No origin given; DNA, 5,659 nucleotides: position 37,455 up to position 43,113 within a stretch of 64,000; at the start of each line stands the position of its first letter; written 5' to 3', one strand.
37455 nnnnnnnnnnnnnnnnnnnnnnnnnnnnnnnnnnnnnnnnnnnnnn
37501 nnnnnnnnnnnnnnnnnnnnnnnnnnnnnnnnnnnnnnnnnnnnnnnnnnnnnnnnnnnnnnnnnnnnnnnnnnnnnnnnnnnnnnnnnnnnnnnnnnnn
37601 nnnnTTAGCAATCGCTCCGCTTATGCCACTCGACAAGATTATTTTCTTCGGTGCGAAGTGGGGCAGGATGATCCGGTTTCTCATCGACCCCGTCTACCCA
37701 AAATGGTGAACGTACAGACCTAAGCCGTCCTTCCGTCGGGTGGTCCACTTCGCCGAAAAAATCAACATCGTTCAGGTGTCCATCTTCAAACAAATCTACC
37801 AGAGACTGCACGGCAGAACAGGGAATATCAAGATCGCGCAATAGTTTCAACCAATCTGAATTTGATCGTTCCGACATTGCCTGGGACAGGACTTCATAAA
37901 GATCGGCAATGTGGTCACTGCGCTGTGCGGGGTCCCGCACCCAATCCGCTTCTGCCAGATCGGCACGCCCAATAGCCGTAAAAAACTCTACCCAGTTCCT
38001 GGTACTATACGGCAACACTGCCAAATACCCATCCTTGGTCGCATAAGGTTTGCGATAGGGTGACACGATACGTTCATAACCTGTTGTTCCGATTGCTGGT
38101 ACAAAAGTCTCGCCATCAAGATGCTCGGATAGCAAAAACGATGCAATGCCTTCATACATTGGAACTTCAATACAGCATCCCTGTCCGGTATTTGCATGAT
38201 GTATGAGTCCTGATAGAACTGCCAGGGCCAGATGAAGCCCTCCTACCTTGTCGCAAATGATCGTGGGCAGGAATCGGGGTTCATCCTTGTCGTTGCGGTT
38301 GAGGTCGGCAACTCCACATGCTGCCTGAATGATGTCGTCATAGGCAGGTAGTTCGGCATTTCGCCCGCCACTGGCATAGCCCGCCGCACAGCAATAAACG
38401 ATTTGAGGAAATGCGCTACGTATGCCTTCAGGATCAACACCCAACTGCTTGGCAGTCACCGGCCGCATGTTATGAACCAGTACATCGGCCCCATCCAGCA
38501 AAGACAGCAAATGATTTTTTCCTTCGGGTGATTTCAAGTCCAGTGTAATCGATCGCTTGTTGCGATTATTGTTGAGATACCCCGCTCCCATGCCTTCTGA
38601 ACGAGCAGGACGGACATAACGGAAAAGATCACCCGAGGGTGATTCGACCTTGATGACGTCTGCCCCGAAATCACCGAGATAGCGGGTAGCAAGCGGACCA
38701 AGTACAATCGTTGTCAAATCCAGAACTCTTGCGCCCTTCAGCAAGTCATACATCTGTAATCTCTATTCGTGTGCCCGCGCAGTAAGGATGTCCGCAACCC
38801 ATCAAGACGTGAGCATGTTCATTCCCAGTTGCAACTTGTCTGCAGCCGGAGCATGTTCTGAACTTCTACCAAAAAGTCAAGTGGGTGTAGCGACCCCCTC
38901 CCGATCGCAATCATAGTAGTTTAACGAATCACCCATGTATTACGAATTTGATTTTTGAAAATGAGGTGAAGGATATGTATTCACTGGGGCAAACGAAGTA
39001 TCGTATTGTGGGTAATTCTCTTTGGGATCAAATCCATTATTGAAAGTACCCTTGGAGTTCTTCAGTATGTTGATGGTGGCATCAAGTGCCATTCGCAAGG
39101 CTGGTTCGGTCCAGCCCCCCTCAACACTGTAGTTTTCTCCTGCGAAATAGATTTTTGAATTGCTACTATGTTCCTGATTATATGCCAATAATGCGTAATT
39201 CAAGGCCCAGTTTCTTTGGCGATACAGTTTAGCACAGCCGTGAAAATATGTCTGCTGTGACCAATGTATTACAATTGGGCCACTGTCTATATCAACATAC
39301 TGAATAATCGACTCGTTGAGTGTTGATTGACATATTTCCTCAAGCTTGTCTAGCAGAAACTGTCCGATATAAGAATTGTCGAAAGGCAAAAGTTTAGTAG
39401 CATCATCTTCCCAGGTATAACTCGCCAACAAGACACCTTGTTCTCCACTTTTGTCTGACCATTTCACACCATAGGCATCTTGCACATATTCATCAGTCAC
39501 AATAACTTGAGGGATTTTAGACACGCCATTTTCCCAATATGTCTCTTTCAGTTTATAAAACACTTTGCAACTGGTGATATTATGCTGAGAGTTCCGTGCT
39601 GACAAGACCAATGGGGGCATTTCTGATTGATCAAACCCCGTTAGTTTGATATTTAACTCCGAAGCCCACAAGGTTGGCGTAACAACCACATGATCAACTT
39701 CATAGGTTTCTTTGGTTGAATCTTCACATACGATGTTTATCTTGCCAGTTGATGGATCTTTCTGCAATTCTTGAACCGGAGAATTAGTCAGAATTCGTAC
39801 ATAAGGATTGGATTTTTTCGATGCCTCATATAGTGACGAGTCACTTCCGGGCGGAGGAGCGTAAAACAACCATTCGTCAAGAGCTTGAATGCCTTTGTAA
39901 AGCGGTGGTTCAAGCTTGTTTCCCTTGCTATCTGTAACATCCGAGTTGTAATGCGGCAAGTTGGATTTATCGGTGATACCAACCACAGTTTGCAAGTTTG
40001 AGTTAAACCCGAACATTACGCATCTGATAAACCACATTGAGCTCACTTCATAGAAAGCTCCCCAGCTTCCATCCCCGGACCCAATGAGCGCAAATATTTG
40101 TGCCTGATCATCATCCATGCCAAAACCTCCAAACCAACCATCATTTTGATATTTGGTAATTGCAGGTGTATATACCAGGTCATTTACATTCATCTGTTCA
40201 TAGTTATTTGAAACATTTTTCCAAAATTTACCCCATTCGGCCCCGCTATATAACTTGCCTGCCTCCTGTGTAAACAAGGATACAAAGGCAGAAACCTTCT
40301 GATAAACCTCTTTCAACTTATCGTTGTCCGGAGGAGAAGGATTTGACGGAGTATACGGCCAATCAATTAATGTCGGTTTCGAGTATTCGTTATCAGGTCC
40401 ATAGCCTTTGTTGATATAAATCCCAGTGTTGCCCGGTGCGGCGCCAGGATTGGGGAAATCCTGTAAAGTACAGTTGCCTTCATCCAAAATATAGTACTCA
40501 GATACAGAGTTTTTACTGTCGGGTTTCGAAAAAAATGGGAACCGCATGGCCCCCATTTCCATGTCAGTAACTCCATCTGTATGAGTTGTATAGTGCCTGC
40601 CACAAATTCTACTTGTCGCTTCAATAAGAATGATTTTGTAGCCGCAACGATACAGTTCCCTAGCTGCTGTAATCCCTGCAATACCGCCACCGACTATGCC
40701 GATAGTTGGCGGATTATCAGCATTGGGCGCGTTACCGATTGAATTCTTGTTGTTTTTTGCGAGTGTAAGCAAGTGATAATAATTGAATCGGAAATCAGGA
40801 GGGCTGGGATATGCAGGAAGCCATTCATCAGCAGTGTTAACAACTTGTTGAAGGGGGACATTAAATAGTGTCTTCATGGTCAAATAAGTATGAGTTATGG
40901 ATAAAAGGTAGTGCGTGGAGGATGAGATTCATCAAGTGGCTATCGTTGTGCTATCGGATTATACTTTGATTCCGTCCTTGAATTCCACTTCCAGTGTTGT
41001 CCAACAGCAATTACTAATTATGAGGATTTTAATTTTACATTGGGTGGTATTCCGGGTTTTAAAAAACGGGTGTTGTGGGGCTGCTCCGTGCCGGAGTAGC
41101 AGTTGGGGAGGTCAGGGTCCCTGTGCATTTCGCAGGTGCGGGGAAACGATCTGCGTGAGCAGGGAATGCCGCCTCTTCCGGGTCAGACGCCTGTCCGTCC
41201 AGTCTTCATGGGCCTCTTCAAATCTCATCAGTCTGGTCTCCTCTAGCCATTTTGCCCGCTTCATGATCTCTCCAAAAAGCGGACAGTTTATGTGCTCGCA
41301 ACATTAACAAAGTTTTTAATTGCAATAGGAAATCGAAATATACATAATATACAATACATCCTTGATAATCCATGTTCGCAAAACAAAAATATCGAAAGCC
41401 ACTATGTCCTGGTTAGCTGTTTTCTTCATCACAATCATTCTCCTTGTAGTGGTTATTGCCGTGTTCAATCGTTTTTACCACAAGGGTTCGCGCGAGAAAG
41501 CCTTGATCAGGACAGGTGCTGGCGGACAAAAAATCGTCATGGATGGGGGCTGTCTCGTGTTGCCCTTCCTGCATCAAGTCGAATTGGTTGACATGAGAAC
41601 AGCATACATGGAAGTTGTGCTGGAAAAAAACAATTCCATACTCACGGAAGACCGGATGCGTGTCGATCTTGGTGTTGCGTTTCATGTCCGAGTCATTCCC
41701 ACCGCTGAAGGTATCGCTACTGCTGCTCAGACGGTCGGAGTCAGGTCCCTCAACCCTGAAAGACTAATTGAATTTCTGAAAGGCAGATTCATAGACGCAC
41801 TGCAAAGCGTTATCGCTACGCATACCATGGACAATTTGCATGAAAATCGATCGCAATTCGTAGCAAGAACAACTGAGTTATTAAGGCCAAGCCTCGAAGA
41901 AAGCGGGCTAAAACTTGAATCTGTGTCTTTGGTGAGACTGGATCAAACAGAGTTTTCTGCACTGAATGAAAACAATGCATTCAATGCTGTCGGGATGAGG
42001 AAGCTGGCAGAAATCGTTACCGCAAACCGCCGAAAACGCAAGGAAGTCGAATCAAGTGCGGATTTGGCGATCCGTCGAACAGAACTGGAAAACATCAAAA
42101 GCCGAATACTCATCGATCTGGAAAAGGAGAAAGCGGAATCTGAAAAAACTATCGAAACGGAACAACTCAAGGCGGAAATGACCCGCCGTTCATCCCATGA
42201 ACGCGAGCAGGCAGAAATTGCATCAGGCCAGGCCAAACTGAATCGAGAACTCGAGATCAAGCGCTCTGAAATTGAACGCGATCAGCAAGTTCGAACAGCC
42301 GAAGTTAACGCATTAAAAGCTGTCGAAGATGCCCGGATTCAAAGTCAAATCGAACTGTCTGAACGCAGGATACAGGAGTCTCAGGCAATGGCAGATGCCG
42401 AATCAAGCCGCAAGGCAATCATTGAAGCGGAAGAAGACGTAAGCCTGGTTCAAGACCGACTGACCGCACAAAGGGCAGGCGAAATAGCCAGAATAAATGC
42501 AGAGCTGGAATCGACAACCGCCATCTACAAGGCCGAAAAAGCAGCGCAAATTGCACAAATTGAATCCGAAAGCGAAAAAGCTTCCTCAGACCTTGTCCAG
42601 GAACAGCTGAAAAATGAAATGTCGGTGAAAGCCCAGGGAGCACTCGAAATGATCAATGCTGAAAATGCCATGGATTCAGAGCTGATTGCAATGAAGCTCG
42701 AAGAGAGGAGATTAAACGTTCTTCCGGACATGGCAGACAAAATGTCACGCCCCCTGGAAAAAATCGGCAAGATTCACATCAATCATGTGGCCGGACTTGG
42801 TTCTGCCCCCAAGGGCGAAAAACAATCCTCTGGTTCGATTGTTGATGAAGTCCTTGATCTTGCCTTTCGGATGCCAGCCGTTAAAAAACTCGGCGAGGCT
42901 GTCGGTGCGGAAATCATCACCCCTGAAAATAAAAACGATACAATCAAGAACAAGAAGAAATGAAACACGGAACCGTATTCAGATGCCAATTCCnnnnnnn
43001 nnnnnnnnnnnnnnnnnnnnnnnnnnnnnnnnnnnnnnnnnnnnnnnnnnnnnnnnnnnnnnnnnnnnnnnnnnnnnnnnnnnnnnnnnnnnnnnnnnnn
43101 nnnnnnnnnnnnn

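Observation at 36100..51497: A 15.4-kb accessory block splits the conserved miaA|hfq junction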

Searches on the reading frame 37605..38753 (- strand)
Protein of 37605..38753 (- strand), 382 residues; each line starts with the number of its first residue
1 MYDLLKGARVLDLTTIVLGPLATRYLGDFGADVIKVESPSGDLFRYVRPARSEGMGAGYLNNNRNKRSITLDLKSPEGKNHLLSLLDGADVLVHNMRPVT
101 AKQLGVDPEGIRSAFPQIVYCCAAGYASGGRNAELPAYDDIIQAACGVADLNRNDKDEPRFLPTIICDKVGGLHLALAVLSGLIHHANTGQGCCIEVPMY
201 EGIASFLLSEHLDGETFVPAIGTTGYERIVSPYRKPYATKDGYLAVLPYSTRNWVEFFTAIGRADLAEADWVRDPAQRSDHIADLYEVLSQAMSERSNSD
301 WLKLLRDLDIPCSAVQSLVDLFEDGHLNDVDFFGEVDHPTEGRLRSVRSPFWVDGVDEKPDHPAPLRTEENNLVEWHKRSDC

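Call 4: search_protein_families(library=ncbifam, proteins=[window:37605-38753:-], max_evalue=0.00001)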
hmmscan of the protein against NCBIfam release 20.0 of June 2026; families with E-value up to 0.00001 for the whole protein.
window:37605-38753:- (382 aa): 7 families
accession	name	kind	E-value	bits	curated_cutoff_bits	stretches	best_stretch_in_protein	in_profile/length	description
NF003809.0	PRK05398.1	subfamily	2.4e-54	184.5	442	2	3-203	3-204/416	formyl-CoA transferase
TIGR03253.1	oxalate_frc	equivalog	6.2e-51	173.4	504.2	2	4-203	3-203/416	formyl-CoA transferase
NF041294.1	Scnl_mescCoAtase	equivalog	3.3e-49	168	700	1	5-371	4-376/381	succinyl-CoA:mesaconate CoA-transferase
NF052585.1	SucGlutTfsCaiB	equivalog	1.6e-44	152.1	750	1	5-370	8-380/394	succinate--glutarate CoA-transferase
NF008511.0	PRK11430.1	equivalog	6e-33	114.5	522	1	6-319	11-324/381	CoA:oxalate CoA-transferase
NF002914.1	PRK03525.1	equivalog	3.5e-23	82.2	413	1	2-331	7-334/400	L-carnitine CoA-transferase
TIGR04253.1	mesacon_CoA_iso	equivalog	1.4e-06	27.6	725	1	4-86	2-85/403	2-methylfumaryl-CoA isomerase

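Call 32: search_protein_families(library=pfam, proteins=[window:37605-38753:-], max_evalue=0.001)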
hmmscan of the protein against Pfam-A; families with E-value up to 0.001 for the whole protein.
window:37605-38753:- (382 aa): 1 family
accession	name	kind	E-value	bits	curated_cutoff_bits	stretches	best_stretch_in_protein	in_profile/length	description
PF02515.22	CoA_transf_3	-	8e-96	321.8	23.3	1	5-367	1-362/366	CoA-transferase family III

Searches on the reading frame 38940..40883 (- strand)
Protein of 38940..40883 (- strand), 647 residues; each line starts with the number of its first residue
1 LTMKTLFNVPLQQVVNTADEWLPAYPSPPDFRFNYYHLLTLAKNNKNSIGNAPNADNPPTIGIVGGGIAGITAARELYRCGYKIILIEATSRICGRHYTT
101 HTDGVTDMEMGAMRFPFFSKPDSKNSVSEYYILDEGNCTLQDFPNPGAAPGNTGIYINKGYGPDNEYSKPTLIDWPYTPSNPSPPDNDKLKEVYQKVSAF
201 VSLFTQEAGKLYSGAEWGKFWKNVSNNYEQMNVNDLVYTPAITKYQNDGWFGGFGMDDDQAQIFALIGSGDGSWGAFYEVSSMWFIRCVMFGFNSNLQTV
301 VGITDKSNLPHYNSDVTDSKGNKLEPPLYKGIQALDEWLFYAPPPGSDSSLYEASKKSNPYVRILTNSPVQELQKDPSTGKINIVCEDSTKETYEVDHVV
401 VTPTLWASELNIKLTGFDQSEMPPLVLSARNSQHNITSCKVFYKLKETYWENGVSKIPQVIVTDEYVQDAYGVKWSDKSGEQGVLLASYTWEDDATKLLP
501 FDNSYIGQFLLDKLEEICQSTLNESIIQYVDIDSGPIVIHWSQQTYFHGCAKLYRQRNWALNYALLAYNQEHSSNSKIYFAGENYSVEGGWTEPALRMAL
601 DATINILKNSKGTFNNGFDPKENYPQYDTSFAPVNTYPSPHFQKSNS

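Call 4: search_protein_families(library=ncbifam, proteins=[window:38940-40883:-], max_evalue=0.00001)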
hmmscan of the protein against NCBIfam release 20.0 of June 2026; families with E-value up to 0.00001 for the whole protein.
window:38940-40883:- (647 aa): 3 families
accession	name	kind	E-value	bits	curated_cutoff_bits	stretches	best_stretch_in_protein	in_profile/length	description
NF005560.0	PRK07233.1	equivalog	2.1e-07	30.2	252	0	60-105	2-47/435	hypothetical protein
NF041087.1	bile_acid_BaiCD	equivalog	3.5e-06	25.4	825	1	53-100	375-422/642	bile acid Fe-S flavoenzyme BaiCD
TIGR03467.1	HpnE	equivalog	5.1e-06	26.1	283.05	1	63-103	3-43/430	hydroxysqualene dehydroxylase HpnE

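Call 32: search_protein_families(library=pfam, proteins=[window:38940-40883:-], max_evalue=0.001)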
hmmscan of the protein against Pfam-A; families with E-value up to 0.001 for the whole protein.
window:38940-40883:- (647 aa): 4 families
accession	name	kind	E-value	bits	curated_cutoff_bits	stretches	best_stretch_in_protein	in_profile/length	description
PF01593.30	Amino_oxidase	-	6.5e-28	98.6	19.8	1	68-601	1-437/443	Flavin containing amine oxidoreductase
PF01266.30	DAO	-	5.2e-09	36.5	27.9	1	62-94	3-35/353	FAD dependent oxidoreductase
PF13450.12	NAD_binding_8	-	1.2e-08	35.6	21.9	1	63-110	1-47/68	NAD(P)-binding Rossmann-like domain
PF07992.20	Pyr_redox_2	-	4.7e-06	26.7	26.1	1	63-93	5-35/291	Pyridine nucleotide-disulphide oxidoreductase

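Call 33: search_solved_structures(query=window:38940-40883:-, max_evalue=0.001)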
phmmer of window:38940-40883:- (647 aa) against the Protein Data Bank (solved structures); distinct sequences matched with E-value up to 0.001: 70 (the best 60 are shown).
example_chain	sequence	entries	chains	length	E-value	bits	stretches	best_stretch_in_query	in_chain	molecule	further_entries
4iv9_A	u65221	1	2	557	4.6e-26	94.6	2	385-617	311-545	Tryptophan 2-monooxygenase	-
9qs1_A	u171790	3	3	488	8.5e-23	83.8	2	389-606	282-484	Tetrapodal ancestor of L-amino acis oxidases | Tetrapodal ancestor of L-amino acid oxidases | Tetrapodal ancestor of L-amino acid oxidases co-crystallised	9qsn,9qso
9rum_A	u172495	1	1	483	8.9e-23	83.8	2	389-606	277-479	Tetrapodal ancestor of L-amino acid oxidase: Q225A mutant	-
9rvh_A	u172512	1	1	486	5.9e-21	77.8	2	389-606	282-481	Tetrapodal ancestor of L-amino acid oxidase: Q225A-Loop (P361-PREGA-L367) mutant with phen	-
9t73_B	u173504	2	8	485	6.2e-21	77.7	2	389-606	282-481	Tetrapodal ancestor of L-amino acid oxidases: I224A-Q225H-P361-PREGA-L367 bound to phenyla | Tetrapodal ancestor of L-amino acid oxidase: I224A-Q225H-P361-PREGA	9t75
9run_A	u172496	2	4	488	7.4e-21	77.4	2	389-606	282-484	Tetrapodal ancestor of L-amino acid oxidase: Q225H-W377I double mutant | Tetrapodal ancestor of L-amino acid oxidases: W377I mutant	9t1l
9rvj_A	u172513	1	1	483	7.8e-21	77.4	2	389-606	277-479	Tetrapodal ancestor of L-amino acid oxidase: Q225H - W377I double mutant with phenylalanin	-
3we0_A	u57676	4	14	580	2.7e-19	72.3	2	29-149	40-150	L-amino acid oxidase/monooxygenase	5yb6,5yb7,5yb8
8jpw_A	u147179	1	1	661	3.6e-10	42.1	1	481-606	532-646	L-glutamate oxidase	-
7e0c_A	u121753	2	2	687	4.1e-10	41.9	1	481-606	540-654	L-glutamate oxidase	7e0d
5ts5_A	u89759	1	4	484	6.2e-10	41.3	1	35-116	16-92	Amine oxidase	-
1reo_A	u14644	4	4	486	1.1e-08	37.3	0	54-116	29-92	AHPLAAO | L-amino acid oxidase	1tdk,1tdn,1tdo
4e0v_A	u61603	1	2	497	1.2e-08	37.1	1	35-183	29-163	L-amino-acid oxidase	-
5z2g_A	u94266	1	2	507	1.4e-08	36.8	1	54-117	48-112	L-amino acid oxidase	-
1f8r_A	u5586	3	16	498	7.4e-08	34.5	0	54-116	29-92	L-AMINO ACID OXIDASE | L-amino-acid oxidase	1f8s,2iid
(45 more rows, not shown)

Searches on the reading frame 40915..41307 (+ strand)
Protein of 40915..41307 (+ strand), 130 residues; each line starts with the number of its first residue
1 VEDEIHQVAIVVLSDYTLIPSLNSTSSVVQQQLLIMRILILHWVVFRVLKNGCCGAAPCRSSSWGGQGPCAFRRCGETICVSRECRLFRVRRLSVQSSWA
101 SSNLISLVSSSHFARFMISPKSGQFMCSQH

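Call 64: search_protein_families(library=ncbifam, proteins=[window:40915-41307:+], max_evalue=0.1)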
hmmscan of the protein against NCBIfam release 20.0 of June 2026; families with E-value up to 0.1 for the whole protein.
window:40915-41307:+ (130 aa): 0 families

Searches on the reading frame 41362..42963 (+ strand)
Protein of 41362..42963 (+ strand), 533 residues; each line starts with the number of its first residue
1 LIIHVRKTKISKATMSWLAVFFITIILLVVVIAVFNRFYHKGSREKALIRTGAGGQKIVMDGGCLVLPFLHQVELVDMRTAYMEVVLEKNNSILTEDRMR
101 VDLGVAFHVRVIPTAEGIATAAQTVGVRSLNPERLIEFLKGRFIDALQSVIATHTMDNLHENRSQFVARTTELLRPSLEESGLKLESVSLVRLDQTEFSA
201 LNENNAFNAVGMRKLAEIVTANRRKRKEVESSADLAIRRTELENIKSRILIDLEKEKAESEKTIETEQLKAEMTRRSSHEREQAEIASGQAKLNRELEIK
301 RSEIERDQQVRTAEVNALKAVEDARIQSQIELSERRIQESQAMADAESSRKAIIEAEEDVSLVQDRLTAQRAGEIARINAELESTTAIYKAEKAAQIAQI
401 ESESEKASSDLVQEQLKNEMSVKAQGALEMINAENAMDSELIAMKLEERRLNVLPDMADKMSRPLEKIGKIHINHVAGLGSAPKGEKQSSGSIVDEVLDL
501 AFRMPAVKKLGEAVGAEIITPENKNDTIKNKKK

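Call 4: search_protein_families(library=ncbifam, proteins=[window:41362-42963:+], max_evalue=0.00001)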
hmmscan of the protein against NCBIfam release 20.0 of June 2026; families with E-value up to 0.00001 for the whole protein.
window:41362-42963:+ (533 aa): 0 families

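Call 18: find_related_loci(query=window:41362-42963:+, collection=metagenome_contigs, flank=10000)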
Query window:41362-42963:+ (533 aa) in metagenome_contigs; peptide patterns used: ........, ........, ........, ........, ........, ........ (x = any residue, [..] = any of these).
91 stretches matched a pattern; 15 encode a relative of the query (tblastn E <= 1e-3); 15 distinct loci.
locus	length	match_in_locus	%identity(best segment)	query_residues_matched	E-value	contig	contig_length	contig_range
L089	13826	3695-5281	39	15-526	6e-116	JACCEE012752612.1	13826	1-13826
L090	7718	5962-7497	38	15-518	4e-115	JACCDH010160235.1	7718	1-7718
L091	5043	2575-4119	40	15-518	2e-115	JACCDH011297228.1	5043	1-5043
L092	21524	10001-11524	42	15-518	2e-109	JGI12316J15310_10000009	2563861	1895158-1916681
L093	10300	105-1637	35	12-518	3e-94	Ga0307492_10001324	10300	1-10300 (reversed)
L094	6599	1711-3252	35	15-518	2e-92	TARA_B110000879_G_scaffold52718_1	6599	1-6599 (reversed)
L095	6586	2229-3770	35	15-518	2e-92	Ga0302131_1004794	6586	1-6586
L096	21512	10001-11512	37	17-515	4e-91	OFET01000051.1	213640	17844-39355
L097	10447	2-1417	35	51-518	9e-83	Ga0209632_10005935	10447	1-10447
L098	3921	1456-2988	34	11-515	2e-78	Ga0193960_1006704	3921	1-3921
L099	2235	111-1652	33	9-515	2e-80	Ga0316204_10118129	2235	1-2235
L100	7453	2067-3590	34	14-515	4e-76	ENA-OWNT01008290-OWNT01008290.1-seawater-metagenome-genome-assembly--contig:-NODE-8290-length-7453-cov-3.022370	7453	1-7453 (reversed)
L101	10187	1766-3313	34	5-515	8e-74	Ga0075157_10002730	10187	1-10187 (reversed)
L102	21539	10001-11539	34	8-515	9e-72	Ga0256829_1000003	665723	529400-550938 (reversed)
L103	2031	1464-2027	57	32-219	9e-69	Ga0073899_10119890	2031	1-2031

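Call 32: search_protein_families(library=pfam, proteins=[window:41362-42963:+], max_evalue=0.001)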
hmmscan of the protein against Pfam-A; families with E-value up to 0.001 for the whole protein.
window:41362-42963:+ (533 aa): 2 families
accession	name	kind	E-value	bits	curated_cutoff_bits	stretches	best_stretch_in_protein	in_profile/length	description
PF15975.10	Flot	-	3.6e-16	59.8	27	1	414-515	14-123/124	Flotillin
PF01145.31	Band_7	-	1.3e-14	55.1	23.6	1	49-206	11-160/176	SPFH domain / Band 7 family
